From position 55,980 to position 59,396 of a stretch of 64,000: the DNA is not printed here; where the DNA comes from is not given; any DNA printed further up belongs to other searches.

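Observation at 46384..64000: Seventeen-kilobase surface-glycosylation locus with the parts list of a lipid-linked, en-bloc (Pgl-like) glycosylation pathway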

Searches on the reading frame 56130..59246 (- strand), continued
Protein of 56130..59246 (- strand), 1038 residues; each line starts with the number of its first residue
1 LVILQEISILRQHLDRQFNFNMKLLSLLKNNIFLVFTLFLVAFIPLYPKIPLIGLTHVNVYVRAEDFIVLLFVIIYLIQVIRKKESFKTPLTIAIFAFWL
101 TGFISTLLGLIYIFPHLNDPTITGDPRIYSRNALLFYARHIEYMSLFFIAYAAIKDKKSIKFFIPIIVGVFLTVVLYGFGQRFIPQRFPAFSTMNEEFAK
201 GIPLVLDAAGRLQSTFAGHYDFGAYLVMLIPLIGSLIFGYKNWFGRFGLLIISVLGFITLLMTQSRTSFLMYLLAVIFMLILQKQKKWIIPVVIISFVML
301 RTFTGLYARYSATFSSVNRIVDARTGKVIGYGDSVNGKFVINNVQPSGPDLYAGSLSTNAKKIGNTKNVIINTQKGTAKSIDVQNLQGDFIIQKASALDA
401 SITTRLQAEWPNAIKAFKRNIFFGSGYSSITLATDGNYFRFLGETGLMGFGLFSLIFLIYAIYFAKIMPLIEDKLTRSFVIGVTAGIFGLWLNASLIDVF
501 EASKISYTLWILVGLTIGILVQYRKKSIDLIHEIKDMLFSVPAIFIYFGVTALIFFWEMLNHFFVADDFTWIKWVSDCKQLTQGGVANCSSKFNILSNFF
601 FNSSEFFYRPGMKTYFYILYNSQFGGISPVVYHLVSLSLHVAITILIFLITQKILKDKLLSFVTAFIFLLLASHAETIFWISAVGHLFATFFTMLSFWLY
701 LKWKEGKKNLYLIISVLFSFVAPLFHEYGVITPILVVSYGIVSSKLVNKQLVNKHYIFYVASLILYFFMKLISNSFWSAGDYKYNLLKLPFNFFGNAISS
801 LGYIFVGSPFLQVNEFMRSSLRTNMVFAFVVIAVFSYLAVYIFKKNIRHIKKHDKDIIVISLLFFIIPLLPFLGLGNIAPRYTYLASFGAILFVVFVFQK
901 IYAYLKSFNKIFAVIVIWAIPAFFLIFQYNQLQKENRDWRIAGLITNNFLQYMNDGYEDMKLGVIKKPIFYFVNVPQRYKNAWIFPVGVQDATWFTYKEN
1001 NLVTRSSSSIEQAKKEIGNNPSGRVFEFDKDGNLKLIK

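Call 41: find_related_loci(query=A1, collection=genome_contigs, flank=10000)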
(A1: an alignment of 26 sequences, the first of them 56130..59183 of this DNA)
Query A1 (1017 aa) in genome_contigs; peptide patterns used: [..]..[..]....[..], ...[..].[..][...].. (x = any residue, [..] = any of these).
599 stretches matched a pattern (row limit reached: there are more); 587 encode a relative of the query (tblastn E <= 1e-3); the best 80 are kept; 80 distinct loci.
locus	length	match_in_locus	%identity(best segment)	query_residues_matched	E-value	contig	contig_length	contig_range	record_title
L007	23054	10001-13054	56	1-1014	0e+0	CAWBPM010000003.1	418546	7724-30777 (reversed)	MAG: Candidatus Levybacteria bacterium isolate MFD01476.bin.1.72 genome assembly, contig: contig_44256, whole genome sho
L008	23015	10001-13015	49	1-1016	0e+0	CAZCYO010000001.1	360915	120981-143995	MAG TPA_asm: uncultured Gammaproteobacteria bacterium isolate SRP278252_co1_715 genome assembly, contig: NODE_11_length_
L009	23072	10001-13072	44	1-1014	0e+0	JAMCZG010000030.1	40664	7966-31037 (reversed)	MAG: Patescibacteria group bacterium isolate FK_Sedi_B_Bin.314 NODE_2647_length_40664_cov_4.5851, whole genome shotgun s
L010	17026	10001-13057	44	1-1014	0e+0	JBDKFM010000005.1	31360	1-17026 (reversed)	MAG: Candidatus Parcubacteria bacterium isolate farmington_2019_sw_WHONDRS-S19S_0053_A_bin.46 scaffold_0000359, whole ge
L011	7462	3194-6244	44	1-1014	0e+0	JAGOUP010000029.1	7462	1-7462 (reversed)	MAG: Candidatus Levyibacteriota bacterium isolate Gw_Eff_bin_508 Gw_Eff_29116_length_7462_cov_3.684935, whole genome sho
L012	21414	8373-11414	43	1-1014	0e+0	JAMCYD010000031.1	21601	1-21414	MAG: Patescibacteria group bacterium isolate FK_Sedi_B_Bin.369 NODE_8246_length_21601_cov_52.7441, whole genome shotgun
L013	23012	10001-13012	42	1-1013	0e+0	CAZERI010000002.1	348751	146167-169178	MAG TPA_asm: uncultured Gammaproteobacteria bacterium isolate SRP278252_co1_729 genome assembly, contig: NODE_14_length_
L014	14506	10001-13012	41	2-1014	0e+0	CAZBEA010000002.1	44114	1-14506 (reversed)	MAG TPA_asm: uncultured Gammaproteobacteria bacterium isolate binchicken_co16_305 genome assembly, contig: NODE_1415_len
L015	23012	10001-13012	43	5-1010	0e+0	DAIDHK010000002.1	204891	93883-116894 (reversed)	MAG TPA_asm: Candidatus Levyibacteriota bacterium isolate clean343 NODE_2_length_204891_cov_11.242083, whole genome shot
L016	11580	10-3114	40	1-1017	0e+0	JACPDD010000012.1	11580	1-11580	MAG: Candidatus Levyibacteriota bacterium isolate NC_groundwater_300_Ag_B-0.1um_39_8 S7_GD2017_3_B1_scaffold_2561, whole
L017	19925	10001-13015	42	1-1013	0e+0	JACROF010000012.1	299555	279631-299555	MAG: Candidatus Levyibacteriota bacterium isolate NC_groundwater_1954_Pr3_S-0.2um_39_3 scaffold_49882, whole genome shot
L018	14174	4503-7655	39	2-1017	0e+0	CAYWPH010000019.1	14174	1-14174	MAG TPA_asm: uncultured Gammaproteobacteria bacterium isolate SRP302447_co3_825 genome assembly, contig: NODE_11943_leng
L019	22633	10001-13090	39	24-1017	0e+0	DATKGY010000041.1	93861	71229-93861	MAG TPA_asm: Patescibacteria group bacterium isolate SMAG_U14563 k141_66149, whole genome shotgun sequence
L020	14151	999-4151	40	2-1017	0e+0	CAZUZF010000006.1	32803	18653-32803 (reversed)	MAG TPA_asm: uncultured Gammaproteobacteria bacterium isolate binchicken_co38_1268 genome assembly, contig: NODE_2792_le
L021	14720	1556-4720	40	2-1017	0e+0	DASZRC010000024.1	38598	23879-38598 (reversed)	MAG TPA_asm: Patescibacteria group bacterium isolate SMAG_U6014 k141_342073, whole genome shotgun sequence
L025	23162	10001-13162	41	1-1017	0e+0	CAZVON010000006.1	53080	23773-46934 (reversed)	MAG TPA_asm: uncultured Gammaproteobacteria bacterium isolate SRP269290_co3_805 genome assembly, contig: NODE_485_length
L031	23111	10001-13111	42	1-1017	0e+0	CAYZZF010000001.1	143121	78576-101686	MAG TPA_asm: uncultured Gammaproteobacteria bacterium isolate SRP093762_co1_95 genome assembly, contig: NODE_60_length_1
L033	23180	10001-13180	39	2-1017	0e+0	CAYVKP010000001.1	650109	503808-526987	MAG TPA_asm: uncultured Gammaproteobacteria bacterium isolate SRP200132_co1_547 genome assembly, contig: NODE_2_length_6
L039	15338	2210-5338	40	9-1017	0e+0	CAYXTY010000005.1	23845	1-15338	MAG TPA_asm: uncultured Gammaproteobacteria bacterium isolate SRP286056_co1_91 genome assembly, contig: NODE_2442_length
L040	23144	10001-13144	38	2-1013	0e+0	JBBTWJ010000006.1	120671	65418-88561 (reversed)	MAG: Patescibacteria group bacterium isolate H41-bin149_1 H41_bin149_1_000000000006, whole genome shotgun sequence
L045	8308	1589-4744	39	2-1017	0e+0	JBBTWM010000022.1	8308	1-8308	MAG: Patescibacteria group bacterium isolate H41-bin127_1 H41_bin127_1_000000000022, whole genome shotgun sequence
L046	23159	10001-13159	38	2-1017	0e+0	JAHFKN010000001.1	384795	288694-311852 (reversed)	MAG: Candidatus Gottesmanbacteria bacterium isolate nzgw410 NODE_16_length_384796_cov_19.669238, whole genome shotgun se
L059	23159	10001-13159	40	2-1017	0e+0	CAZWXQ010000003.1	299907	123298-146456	MAG TPA_asm: uncultured Gammaproteobacteria bacterium isolate SRP292972_co3_100 genome assembly, contig: NODE_48_length_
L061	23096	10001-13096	36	23-1017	0e+0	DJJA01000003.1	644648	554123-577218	MAG TPA_asm: Candidatus Gottesmanbacteria bacterium UBA6580 UBA6580_contig_80, whole genome shotgun sequence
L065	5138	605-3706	36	2-1017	0e+0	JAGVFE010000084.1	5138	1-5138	MAG: Candidatus Woesebacteria bacterium isolate DeMMO2_52 c_000000115230, whole genome shotgun sequence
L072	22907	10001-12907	37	18-1017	0e+0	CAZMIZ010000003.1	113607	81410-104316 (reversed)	MAG TPA_asm: uncultured Gammaproteobacteria bacterium isolate binchicken_co338_18 genome assembly, contig: NODE_35_lengt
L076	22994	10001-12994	35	18-1017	1e-175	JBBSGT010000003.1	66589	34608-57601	MAG: Candidatus Levyibacteriota bacterium isolate LS2_sbin.47 LS2_sbin.47_K_531395_L_66589_cov_17.9999, whole genome sho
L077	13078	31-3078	35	2-1017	9e-174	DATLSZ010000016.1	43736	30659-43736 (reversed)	MAG TPA_asm: Candidatus Acidiferrales bacterium isolate SMAG_U13943 k141_852311, whole genome shotgun sequence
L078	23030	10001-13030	35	2-1017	5e-173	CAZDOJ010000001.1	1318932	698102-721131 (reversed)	MAG TPA_asm: uncultured Gammaproteobacteria bacterium isolate SRP292972_co3_93 genome assembly, contig: NODE_1_length_13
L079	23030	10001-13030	35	2-1017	3e-173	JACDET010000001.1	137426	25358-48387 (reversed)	MAG: Candidatus Levyibacteriota bacterium isolate MGR_bin367 SD2903_NODE_3_length_137426_cov_1.194889, whole genome shot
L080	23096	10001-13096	41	1-1017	0e+0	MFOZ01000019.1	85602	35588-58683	MAG: Candidatus Levybacteria bacterium RIFCSPLOWO2_01_FULL_42_15 rifcsplowo2_01_scaffold_302, whole genome shotgun seque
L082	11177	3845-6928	35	2-1017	7e-171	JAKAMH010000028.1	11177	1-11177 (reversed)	MAG: bacterium isolate WY5.bin164 NODE_10202_length_11177_cov_1.083620, whole genome shotgun sequence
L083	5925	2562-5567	35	18-1017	2e-171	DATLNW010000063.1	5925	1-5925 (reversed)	MAG TPA_asm: Lysobacterales bacterium isolate SMAG_U13810 k141_4449177, whole genome shotgun sequence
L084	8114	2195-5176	35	18-1017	1e-168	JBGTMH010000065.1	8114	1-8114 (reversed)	MAG: Patescibacteria group bacterium isolate JTS-RE358 k141_6586979, whole genome shotgun sequence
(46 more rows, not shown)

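Call 50: predict_structure(alignment_id=A1)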
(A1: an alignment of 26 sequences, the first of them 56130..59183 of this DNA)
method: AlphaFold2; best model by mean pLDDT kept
length: 1017 residues; sequences in the alignment: 26
mean_pLDDT: 79.3   pTM: 0.78
mean pLDDT of the five models: 79.3, 77.8, 77.0, 72.3, 72.1
residues with pLDDT >= 90: 294; 70-90: 484; 50-70: 169; < 50: 70
segments of 3 or more residues with pLDDT < 50: 99-102, 172-189, 323-339, 354-359, 411-413, 561-566, 725-731, 757-760
pLDDT, mean of each block of 10 residues (from residue 1): 75 91 80 58 82 89 79 93 89 63 62 84 92 89 94 90 77 42 43 72 93 93 93 93 84 95 93 88 66 62 64 69 43 45 73 51 71 60 63 82 79 65 89 93 94 95 94 77 86 95 90 91 93 80 56 61 55 82 70 79 59 87 96 91 90 59 83 95 90 94 87 90 55 79 86 60 70 86 84 83 83 84 80 88 90 71 90 91 87 84 87 82 80 74 80 84 74 66 86 85 88 84
secondary structure, 60 per line:
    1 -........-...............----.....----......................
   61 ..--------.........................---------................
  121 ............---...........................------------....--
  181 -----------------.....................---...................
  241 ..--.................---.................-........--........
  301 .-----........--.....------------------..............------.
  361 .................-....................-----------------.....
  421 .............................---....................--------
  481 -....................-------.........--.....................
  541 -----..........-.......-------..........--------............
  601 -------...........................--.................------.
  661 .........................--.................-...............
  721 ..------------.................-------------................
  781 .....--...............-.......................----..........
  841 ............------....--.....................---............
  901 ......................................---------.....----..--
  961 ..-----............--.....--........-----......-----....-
elements in order (helices of 4 or more, strands of 3 or more residues): H2-9 H11-25 E30-34 E39-42 H43-62 H71-95 H105-132 H136-162 H175-178 H198-218 H222-242 H245-261 H265-281 H283-290 E293-301 E307-314 E317-321 E340-353 E360-377 H379-398 H416-449 H453-472 H482-501 H509-517 H520-540 H546-555 H557-563 H571-580 H589-600 H608-634 H637-653 H660-685 H688-704 H706-722 H735-751 H765-785 H788-802 H804-826 H831-852 H859-862 H865-885 H889-938 E948-952 H968-979 E982-986 H989-996 E1002-1007 E1013-1016

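Call 53: fold_search(model_id=the predicted structure, library=pdb)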
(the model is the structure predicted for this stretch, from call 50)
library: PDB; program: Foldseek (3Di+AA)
matches with E <= 10: 57; with E <= 0.001: 1
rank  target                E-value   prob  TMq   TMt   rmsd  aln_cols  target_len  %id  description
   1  7tpg_B                5.1e-04  1.00  0.27  0.60   8.1       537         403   14  Single-Particle Cryo-EM Structure of the WaaL O-antigen ligase in its ligand bound state (released 2022-04-06)
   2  8agc_A                4.0e-02  1.00  0.27  0.36  13.4       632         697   11  Structure of yeast oligosaccharylransferase complex with lipid-linked oligosaccharide and non-acceptor peptide bound (released 2022-12-07)
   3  5ogl_A                4.0e-02  1.00  0.24  0.32  13.8       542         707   13  Structure of bacterial oligosaccharyltransferase PglB in complex with an acceptor peptide and an lipid-linked oligosac (released 2017-10-25)
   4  8b6l_I                4.7e-02  1.00  0.28  0.38  13.7       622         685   12  Subtomogram average of the human Sec61-TRAP-OSTA-translocon (released 2022-12-07)
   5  6gxc_A                6.1e-02  1.00  0.25  0.33  13.5       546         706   12  Bacterial oligosaccharyltransferase PglB in complex with an inhibitory peptide and a reactive lipid-linked oligosaccha (released 2018-11-14)
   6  7oci_F                6.4e-02  1.00  0.26  0.38  13.3       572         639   12  Cryo-EM structure of yeast Ost6p containing oligosaccharyltransferase complex (released 2022-02-16)
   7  8age_A                6.9e-02  1.00  0.25  0.37  13.2       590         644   11  Structure of yeast oligosaccharylransferase complex with acceptor peptide bound (released 2022-12-07)
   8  3rce_A                7.2e-02  1.00  0.25  0.35   9.3       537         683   13  Bacterial oligosaccharyltransferase PglB (released 2011-06-15)
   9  9n9j_I                1.3e-01  0.99  0.25  0.34  14.6       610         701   12  Structure of a GRP94 folding intermediate engaged with a CCDC134- and FKBP11-bound secretory translocon (released 2025-11-19)
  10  6p25_B                1.8e-01  0.99  0.16  0.23  11.5       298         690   14  Structure of S. cerevisiae protein O-mannosyltransferase Pmt1-Pmt2 complex bound to the sugar donor and a peptide acce (released 2019-07-10)
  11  6s7t_A                2.5e-01  0.99  0.28  0.38  13.2       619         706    9  Cryo-EM structure of human oligosaccharyltransferase complex OST-B (released 2019-12-18)
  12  9e61_B                3.3e-01  0.93  0.13  0.18  15.1       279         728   11  Cryo-EM structure of Saccharomyces cerevisiae Pmt4 apo form (released 2025-10-15)
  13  8if8_C                3.4e-01  0.72  0.19  0.28  13.8       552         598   10  Arabinosyltransferase AftA (released 2023-05-31)
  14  9e6i_B                3.9e-01  0.92  0.13  0.18  15.1       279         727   11  Cryo-EM structure of Saccharomyces cerevisiae Pmt4-Ccw5 complex (released 2025-10-15)
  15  6c26_A                4.0e-01  0.96  0.27  0.39  13.8       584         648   11  The Cryo-EM structure of a eukaryotic oligosaccharyl transferase complex (released 2018-01-31)
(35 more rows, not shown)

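Call 64: search_solved_structures(query=A1, max_evalue=10)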
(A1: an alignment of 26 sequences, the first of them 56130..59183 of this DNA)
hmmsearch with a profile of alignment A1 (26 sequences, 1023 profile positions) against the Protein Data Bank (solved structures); distinct sequences matched with E-value up to 10: 0.
